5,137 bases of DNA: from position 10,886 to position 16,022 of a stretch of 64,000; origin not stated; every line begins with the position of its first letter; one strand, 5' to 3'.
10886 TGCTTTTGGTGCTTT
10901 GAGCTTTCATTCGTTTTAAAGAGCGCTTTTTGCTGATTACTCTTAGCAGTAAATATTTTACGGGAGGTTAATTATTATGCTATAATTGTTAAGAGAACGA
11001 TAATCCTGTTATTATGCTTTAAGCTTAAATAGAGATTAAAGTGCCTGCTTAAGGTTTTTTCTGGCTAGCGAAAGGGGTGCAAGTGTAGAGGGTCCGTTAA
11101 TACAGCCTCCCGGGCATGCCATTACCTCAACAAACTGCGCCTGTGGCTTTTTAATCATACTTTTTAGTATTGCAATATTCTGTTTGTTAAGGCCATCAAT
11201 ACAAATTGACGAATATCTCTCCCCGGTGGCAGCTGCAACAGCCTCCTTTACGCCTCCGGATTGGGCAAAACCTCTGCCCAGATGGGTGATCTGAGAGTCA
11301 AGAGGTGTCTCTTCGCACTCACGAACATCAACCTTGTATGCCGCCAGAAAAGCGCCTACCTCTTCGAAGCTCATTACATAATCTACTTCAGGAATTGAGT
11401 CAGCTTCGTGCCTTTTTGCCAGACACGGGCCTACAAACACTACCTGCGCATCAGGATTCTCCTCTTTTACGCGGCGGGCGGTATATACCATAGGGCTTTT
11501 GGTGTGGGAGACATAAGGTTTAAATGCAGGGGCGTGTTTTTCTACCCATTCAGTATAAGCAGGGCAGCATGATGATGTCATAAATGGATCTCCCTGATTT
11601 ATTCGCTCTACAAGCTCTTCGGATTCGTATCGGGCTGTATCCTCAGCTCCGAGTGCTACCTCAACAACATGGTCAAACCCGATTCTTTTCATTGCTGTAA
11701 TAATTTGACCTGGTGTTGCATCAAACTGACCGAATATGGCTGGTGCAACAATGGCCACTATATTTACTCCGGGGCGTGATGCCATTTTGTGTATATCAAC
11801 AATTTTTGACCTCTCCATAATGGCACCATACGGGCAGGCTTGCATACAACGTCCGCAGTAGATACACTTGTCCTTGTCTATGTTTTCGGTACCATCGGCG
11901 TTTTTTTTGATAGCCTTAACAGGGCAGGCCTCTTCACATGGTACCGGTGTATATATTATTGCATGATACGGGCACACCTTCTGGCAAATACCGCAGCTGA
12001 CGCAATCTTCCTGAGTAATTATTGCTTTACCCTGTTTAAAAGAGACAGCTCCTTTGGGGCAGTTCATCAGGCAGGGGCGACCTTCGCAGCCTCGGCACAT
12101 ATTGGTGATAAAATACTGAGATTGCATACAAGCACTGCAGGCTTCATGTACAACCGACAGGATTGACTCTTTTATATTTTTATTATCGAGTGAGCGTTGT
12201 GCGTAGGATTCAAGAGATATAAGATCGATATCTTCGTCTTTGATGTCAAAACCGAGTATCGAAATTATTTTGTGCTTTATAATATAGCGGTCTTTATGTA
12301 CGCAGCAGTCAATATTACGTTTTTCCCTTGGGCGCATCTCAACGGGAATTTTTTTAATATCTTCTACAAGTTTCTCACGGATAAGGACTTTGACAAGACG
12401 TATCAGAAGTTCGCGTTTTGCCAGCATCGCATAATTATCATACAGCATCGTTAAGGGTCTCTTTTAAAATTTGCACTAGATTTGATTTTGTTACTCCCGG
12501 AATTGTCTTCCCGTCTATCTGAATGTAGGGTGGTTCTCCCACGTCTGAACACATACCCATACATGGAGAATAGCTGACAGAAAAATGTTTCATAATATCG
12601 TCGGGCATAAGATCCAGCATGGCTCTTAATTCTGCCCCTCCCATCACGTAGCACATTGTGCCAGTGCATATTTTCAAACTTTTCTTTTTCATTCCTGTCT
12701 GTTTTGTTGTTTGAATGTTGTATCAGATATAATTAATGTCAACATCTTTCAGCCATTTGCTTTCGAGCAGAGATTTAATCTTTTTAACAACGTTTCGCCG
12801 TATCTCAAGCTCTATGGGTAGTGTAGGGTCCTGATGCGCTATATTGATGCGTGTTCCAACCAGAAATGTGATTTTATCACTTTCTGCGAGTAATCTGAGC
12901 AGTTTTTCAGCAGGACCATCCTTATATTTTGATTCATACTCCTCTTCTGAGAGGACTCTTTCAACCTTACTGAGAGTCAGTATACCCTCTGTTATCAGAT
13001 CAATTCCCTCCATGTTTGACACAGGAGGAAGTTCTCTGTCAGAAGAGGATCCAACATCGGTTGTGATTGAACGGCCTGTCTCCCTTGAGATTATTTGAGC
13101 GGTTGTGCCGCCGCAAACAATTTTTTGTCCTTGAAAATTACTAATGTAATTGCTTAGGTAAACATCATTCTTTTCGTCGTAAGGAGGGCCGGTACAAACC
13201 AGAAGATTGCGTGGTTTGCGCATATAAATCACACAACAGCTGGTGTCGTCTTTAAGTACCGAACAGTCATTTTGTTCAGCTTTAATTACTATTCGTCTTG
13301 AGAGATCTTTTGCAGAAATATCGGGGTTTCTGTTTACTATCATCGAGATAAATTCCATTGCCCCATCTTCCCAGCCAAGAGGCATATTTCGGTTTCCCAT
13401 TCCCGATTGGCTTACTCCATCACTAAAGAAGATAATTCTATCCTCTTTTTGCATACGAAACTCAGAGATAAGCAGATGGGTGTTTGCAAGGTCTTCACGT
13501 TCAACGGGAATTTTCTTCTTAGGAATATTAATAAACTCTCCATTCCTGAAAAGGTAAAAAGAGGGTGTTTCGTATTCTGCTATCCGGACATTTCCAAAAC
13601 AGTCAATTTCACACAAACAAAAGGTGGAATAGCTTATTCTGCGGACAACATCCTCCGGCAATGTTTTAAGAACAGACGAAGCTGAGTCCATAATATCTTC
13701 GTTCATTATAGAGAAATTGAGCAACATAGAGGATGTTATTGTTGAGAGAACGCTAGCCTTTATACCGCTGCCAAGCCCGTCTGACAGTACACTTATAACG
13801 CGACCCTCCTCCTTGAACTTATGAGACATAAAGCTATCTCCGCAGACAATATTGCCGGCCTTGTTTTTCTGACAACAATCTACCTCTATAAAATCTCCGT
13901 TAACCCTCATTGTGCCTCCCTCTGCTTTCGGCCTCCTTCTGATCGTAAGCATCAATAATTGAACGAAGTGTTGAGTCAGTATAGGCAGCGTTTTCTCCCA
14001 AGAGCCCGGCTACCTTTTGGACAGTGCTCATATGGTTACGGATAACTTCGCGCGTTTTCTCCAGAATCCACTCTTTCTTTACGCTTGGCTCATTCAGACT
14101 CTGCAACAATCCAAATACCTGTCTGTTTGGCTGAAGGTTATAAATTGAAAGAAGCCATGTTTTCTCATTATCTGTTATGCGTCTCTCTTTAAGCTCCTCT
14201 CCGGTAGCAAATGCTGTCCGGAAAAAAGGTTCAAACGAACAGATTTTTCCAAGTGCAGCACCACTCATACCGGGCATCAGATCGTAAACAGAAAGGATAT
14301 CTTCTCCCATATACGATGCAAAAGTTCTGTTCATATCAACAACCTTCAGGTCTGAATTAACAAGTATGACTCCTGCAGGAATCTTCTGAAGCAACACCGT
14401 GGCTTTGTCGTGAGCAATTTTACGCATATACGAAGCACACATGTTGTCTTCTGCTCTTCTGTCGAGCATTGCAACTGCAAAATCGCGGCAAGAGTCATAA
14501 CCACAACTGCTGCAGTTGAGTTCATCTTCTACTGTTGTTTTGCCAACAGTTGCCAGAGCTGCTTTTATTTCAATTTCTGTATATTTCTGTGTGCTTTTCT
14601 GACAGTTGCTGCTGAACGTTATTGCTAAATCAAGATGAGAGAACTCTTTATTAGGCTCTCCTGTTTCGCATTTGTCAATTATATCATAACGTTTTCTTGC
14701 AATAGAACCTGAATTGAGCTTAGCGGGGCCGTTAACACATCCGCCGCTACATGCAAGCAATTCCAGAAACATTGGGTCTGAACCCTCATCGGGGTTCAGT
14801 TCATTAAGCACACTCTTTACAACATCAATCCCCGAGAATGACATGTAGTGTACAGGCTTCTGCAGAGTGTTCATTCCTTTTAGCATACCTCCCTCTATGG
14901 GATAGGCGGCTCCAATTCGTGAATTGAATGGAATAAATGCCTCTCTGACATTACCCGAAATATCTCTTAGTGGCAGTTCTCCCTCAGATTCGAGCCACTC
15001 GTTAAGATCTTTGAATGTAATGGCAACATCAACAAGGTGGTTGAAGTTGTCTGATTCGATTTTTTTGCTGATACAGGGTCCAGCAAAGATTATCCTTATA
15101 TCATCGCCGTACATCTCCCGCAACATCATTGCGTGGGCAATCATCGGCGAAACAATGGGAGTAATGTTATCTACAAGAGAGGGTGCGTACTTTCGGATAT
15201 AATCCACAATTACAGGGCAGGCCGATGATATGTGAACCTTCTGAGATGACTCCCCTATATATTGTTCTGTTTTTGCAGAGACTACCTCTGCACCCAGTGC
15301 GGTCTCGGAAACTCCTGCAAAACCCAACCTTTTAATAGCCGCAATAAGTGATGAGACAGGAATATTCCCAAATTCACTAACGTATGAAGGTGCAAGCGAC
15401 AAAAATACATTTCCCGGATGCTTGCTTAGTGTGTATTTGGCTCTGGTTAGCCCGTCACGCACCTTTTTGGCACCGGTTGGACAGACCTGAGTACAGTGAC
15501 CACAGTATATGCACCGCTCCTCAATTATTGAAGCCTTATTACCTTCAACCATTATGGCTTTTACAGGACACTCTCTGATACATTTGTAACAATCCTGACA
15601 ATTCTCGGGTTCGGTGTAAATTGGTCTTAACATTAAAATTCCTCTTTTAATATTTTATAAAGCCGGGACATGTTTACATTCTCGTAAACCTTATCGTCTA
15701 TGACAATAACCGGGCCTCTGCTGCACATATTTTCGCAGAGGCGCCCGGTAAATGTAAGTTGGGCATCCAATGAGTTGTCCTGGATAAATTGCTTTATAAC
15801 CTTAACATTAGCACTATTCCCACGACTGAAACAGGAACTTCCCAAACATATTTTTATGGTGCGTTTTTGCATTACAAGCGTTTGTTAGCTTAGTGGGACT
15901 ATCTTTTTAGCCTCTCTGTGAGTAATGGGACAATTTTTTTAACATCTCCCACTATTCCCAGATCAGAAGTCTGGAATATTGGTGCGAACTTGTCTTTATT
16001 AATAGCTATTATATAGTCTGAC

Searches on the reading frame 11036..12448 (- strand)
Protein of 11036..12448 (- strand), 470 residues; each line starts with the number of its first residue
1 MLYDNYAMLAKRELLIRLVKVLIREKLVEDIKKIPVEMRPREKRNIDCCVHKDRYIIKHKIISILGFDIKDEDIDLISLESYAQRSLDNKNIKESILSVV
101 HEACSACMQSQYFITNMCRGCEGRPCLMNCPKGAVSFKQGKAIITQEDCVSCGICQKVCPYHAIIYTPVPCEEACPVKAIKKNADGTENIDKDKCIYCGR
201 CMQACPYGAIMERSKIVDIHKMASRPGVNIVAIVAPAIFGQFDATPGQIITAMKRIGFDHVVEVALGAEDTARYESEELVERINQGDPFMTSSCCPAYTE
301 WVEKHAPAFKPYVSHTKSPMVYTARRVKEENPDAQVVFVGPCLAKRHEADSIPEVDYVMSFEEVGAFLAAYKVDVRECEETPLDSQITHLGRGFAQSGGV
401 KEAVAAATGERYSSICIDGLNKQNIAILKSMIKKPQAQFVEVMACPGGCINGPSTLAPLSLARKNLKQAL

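Call 4: search_protein_families(library=ncbifam, proteins=[window:11036-12448:-])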
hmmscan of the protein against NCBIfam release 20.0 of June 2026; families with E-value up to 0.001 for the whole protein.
window:11036-12448:- (470 aa): 77 families (the best 25 are shown)
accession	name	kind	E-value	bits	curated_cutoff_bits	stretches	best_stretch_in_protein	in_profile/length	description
TIGR04105.1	FeFe_hydrog_B1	subfamily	2e-152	508.1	450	1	8-457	6-460/462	monomeric [FeFe] hydrogenase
TIGR02512.1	FeFe_hydrog_A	subfamily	7.4e-48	163.3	405.95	2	146-405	6-290/375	[FeFe] hydrogenase, group A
NF040763.1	FeFe_hydrog_A6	exception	5.1e-41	140.7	765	2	90-411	83-434/571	NADH-dependent [FeFe] hydrogenase, group A6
NF040762.1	Hydr_FeFe_Clost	exception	5.8e-39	134.2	900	2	140-404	137-426/572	ferredoxin hydrogenase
NF045874.1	Vhu_polyferre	exception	7.1e-16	57.9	600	2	171-217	136-181/381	F420-non-reducing hydrogenase associated-polyferredoxin VhuB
TIGR02951.1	DMSO_dmsB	equivalog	7.9e-15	55.2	214.1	2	170-221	71-123/161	DMSO/selenate family reductase complex B subunit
TIGR02700.1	flavo_MJ0208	hypoth_equivalog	9.4e-15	54.5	251.35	2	96-165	127-195/234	dihydromethanopterin reductase (acceptor)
NF058577.1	FdxA_fam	equivalog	1.2e-14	54.3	65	2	171-209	15-52/52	4Fe-4S ferredoxin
NF045797.1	DsrO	equivalog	1.3e-14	54.3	200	2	170-209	110-149/235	sulfate reduction electron transfer complex DsrMKJOP subunit DsrO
NF041715.1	arsenate_red_ArrB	equivalog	7.2e-14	51.9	450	2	170-212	64-106/233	arsenate respiratory reductase iron-sulfur subunit ArrB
NF045992.1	CircClkLdpA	equivalog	3.7e-13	49.3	450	1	168-224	110-166/360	circadian clock protein LdpA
NF038355.1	FDH3_beta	equivalog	2.8e-12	47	240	1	169-209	60-100/180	formate dehydrogenase FDH3 subunit beta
NF011569.0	PRK14993.1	equivalog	1.2e-11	44.5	416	2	170-211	107-148/244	tetrathionate reductase subunit TtrB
NF038196.1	ferrodoxin_EFR1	subfamily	3.9e-11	43.5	75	2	90-166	159-231/242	EFR1 family ferrodoxin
TIGR03294.1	FrhG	equivalog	4.5e-11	42.9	245.5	2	171-214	182-224/228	coenzyme F420 hydrogenase subunit gamma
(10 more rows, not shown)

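Call 5: search_protein_families(library=pfam, proteins=[window:11036-12448:-])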
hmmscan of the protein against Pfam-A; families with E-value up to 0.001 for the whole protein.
window:11036-12448:- (470 aa): 11 families
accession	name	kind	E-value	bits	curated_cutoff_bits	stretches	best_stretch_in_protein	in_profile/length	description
PF02906.19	Fe_hyd_lg_C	-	1.6e-59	202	22.1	1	229-453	2-245/245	Iron only hydrogenase large subunit, C-terminal domain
PF00037.32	Fer4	-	7.8e-15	54.4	21.1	2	190-210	3-23/24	4Fe-4S binding domain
PF25160.1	LdpA_Fe-S-bd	-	3.3e-14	52.8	27.6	2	168-214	6-47/49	LdpA Fe-S cluster-binding domain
PF12838.12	Fer4_7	-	8.5e-13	49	27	2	171-209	8-52/52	4Fe-4S dicluster domain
PF13187.11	Fer4_9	-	1.1e-10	41.7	27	2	171-210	8-52/52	4Fe-4S dicluster domain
PF14697.11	Fer4_21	-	4.1e-10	40.1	35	3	116-163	6-56/59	4Fe-4S dicluster domain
PF12837.12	Fer4_6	-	3.8e-09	36.5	25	2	190-210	4-24/24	4Fe-4S binding domain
PF13484.11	Fer4_16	-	7.1e-09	36.8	30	1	194-223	1-30/66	4Fe-4S double cluster binding domain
PF13237.11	Fer4_10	-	4e-08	33.5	25.5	2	189-216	3-32/53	4Fe-4S dicluster domain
PF13247.11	Fer4_11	-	4.3e-08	33.7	26.2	1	112-165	4-60/100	4Fe-4S dicluster domain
PF12797.12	Fer4_2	-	3.4e-06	27.1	24.5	2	143-161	4-22/22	4Fe-4S binding domain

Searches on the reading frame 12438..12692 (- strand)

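Call 64: search_protein_families(library=pfam, proteins=[window:12438-12692:-])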
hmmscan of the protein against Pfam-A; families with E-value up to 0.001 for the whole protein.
window:12438-12692:- (84 aa): 1 family
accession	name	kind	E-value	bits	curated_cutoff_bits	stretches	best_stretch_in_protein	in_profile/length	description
PF01257.25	2Fe-2S_thioredx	-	5.1e-08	33.3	24.8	1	3-78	65-143/145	Thioredoxin-like [2Fe-2S] ferredoxin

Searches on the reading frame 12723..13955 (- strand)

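Call 4: search_protein_families(library=ncbifam, proteins=[window:12723-13955:-])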
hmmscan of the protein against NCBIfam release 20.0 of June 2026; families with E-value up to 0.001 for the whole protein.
window:12723-13955:- (410 aa): 1 family
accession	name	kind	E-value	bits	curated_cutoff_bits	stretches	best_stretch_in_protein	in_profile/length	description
TIGR02865.1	spore_II_E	equivalog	1e-10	40.3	490.8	1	29-242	558-760/764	stage II sporulation protein E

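Call 5: search_protein_families(library=pfam, proteins=[window:12723-13955:-])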
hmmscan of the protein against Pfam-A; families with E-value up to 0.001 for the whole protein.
window:12723-13955:- (410 aa): 1 family
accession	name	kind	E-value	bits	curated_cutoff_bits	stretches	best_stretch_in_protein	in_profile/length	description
PF07228.17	SpoIIE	-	9.5e-12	45.7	25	1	50-243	2-189/192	Stage II sporulation protein E (SpoIIE)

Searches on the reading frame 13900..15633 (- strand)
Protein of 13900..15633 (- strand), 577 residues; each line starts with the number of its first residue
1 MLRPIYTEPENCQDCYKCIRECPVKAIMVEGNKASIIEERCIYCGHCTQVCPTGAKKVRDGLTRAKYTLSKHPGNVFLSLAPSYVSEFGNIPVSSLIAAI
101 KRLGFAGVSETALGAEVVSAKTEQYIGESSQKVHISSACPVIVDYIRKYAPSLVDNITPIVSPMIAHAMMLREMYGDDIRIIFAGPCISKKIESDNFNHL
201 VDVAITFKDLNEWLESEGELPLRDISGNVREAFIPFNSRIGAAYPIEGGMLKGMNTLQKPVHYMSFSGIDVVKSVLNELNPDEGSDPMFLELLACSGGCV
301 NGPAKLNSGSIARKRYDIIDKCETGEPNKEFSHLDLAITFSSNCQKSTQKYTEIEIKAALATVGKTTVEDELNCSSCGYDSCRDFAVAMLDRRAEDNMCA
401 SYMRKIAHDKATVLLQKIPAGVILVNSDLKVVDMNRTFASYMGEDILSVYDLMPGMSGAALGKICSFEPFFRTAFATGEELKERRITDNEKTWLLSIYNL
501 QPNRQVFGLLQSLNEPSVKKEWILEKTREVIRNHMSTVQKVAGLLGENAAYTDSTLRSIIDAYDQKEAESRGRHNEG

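Call 4: search_protein_families(library=ncbifam, proteins=[window:13900-15633:-])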
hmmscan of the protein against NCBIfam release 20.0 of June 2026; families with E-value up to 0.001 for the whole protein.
window:13900-15633:- (577 aa): 55 families (the best 25 are shown)
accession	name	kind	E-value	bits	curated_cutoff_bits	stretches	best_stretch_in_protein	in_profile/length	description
TIGR04105.1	FeFe_hydrog_B1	subfamily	5e-52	177.1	450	1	18-307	166-460/462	monomeric [FeFe] hydrogenase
TIGR02512.1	FeFe_hydrog_A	subfamily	2.6e-22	79.2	405.95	1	7-219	4-255/375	[FeFe] hydrogenase, group A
NF040763.1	FeFe_hydrog_A6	exception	8.6e-22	77.2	765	1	34-216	183-390/571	NADH-dependent [FeFe] hydrogenase, group A6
NF040762.1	Hydr_FeFe_Clost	exception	2.3e-13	49.6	900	1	27-196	175-363/572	ferredoxin hydrogenase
NF005506.0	PRK07118.1-5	equivalog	2.6e-13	50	388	1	11-55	217-261/279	Fe-S cluster domain-containing protein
TIGR01944.1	rnfB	subfamily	7.7e-13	48.4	68.7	1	6-60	109-164/190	RnfABCDGE type electron transport complex subunit B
NF045874.1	Vhu_polyferre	exception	4.3e-11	42.2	600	1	9-58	127-176/381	F420-non-reducing hydrogenase associated-polyferredoxin VhuB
NF058577.1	FdxA_fam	equivalog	1.9e-09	37.5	65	1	9-55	6-52/52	4Fe-4S ferredoxin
NF040864.1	HgcB_ferredoxin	equivalog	2.6e-09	36.8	99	1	8-69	12-74/93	mercury methylation ferredoxin HgcB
NF041836.1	rnfB_Methano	equivalog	3.6e-09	36.4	445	1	11-57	217-263/265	Rnf electron transport complex subunit RnfB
NF006221.0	PRK08348.1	subfamily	4.2e-09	36.2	124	1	8-65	42-101/136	NADH-plastoquinone oxidoreductase subunit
NF005504.0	PRK07118.1-3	equivalog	4.5e-09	36.1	437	1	11-55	220-264/293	Fe-S cluster domain-containing protein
NF005505.0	PRK07118.1-4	equivalog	1e-08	35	378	1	11-57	217-263/265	Fe-S cluster domain-containing protein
NF005503.0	PRK07118.1-2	equivalog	2.7e-08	33.4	252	1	13-55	141-183/292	RnfABCDGE type electron transport complex subunit B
NF003475.0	PRK05113.1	equivalog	3.3e-08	33.6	203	1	8-57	111-161/190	electron transport complex subunit RsxB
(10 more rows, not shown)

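Call 5: search_protein_families(library=pfam, proteins=[window:13900-15633:-])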
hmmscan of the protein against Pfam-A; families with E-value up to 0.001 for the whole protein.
window:13900-15633:- (577 aa): 10 families
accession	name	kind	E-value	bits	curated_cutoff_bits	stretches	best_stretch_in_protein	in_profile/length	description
PF02906.19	Fe_hyd_lg_C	-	2.7e-40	139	22.1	1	76-303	3-245/245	Iron only hydrogenase large subunit, C-terminal domain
PF00037.32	Fer4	-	9.1e-09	35.2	21.1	1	35-55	2-22/24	4Fe-4S binding domain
PF04060.18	FeS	-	2.4e-08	34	23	1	372-399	4-31/33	Putative Fe-S cluster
PF12837.12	Fer4_6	-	2.9e-08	33.7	25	1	7-27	4-24/24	4Fe-4S binding domain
PF12838.12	Fer4_7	-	4.1e-08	34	27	1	11-55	1-52/52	4Fe-4S dicluster domain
PF13237.11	Fer4_10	-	4.3e-08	33.4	25.5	1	5-52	2-53/53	4Fe-4S dicluster domain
PF13187.11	Fer4_9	-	1.3e-06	28.7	27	1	11-55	1-51/52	4Fe-4S dicluster domain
PF14697.11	Fer4_21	-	3.9e-06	27.3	35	1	9-53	5-53/59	4Fe-4S dicluster domain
PF25160.1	LdpA_Fe-S-bd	-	2.1e-05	24.6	27.6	1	14-55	4-42/49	LdpA Fe-S cluster-binding domain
PF13183.11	Fer4_8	-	0.00097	20.1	27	0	39-57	3-21/68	4Fe-4S dicluster domain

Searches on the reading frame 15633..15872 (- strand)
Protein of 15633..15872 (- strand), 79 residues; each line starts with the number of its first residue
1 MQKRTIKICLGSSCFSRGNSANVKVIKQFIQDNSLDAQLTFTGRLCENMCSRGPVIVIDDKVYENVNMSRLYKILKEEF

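Call 64: search_protein_families(library=pfam, proteins=[window:15633-15872:-])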
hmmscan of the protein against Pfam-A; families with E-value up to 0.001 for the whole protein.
window:15633-15872:- (79 aa): 1 family
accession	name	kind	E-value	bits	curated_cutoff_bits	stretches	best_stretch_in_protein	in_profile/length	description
PF01257.25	2Fe-2S_thioredx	-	6e-10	39.6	24.8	1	3-77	65-143/145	Thioredoxin-like [2Fe-2S] ferredoxin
